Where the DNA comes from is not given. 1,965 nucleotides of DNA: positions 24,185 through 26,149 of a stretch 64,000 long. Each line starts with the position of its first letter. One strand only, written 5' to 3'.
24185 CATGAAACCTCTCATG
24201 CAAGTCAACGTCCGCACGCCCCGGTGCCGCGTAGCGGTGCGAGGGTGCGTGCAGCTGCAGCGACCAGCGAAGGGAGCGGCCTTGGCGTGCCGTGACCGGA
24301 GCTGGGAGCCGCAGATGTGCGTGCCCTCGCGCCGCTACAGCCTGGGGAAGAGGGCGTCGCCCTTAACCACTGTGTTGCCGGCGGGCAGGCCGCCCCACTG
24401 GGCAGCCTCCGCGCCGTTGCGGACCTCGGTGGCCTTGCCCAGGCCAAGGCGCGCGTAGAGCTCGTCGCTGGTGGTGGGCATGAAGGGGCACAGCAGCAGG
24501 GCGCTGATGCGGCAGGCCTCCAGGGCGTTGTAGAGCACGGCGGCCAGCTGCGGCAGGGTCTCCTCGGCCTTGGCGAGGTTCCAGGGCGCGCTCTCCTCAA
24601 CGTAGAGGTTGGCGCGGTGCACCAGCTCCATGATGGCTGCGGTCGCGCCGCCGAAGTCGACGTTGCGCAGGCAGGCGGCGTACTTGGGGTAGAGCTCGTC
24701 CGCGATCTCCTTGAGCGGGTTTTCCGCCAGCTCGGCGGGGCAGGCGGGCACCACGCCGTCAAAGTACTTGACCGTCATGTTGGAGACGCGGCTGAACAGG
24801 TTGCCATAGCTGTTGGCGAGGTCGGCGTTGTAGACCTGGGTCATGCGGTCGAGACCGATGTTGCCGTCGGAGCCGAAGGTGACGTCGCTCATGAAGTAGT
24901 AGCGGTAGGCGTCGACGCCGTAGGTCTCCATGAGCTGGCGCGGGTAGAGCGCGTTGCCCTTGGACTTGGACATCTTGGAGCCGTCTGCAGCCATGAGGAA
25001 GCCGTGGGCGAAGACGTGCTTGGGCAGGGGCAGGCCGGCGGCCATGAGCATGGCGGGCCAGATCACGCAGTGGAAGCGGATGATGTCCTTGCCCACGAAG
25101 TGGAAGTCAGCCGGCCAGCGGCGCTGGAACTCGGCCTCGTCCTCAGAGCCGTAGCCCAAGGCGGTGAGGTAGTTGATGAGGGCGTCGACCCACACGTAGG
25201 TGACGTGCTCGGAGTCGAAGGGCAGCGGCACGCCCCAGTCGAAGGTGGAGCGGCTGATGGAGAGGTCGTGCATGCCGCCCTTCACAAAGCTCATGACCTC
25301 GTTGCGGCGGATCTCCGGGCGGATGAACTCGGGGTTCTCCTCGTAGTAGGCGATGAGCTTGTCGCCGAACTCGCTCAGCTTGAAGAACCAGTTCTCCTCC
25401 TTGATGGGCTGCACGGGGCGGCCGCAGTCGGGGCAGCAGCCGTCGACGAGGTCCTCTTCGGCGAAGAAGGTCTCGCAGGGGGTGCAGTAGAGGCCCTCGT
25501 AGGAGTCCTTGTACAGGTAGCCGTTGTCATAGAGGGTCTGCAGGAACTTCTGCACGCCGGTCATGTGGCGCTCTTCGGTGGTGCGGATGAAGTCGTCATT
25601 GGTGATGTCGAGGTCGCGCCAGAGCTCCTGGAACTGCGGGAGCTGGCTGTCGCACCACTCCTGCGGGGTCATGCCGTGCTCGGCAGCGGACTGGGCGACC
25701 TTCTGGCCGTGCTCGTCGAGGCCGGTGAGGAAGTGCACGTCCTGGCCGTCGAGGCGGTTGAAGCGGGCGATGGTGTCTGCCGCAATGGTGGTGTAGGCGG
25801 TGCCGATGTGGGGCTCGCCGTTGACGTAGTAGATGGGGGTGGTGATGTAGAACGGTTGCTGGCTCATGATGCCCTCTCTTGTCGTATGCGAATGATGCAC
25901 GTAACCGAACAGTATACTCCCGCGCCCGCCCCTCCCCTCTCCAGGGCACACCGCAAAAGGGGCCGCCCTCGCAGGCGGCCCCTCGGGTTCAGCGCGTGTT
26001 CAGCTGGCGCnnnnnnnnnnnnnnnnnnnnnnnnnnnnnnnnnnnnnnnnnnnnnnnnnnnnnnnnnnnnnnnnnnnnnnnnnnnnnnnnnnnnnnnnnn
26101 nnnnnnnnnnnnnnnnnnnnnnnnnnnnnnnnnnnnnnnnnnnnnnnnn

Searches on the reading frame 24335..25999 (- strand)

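Call 40: search_protein_families(library=pfam, proteins=[window:24335-25999:-], max_evalue=0.00001)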
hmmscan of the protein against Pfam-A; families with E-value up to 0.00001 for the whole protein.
window:24335-25999:- (554 aa): 5 families
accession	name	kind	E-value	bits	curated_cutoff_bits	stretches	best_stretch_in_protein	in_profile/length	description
PF09334.17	tRNA-synt_1g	-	6.7e-110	367.9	20.1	2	200-405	180-390/391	tRNA synthetases class I (M)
PF00133.28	tRNA-synt_1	-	3.1e-40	138.6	22.7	2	265-378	297-410/414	tRNA synthetases class I (I, L, M and V)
PF01406.26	tRNA-synt_1e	-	1e-15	58.4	27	1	59-167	19-126/301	tRNA synthetases class I (C) catalytic domain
PF19303.5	Anticodon_3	-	1.9e-08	34.8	23.5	1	429-552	14-133/152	Anticodon binding domain of methionyl tRNA ligase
PF08264.19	Anticodon_1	-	9.6e-06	26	25.1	0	439-518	14-93/148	Anticodon-binding domain of tRNA ligase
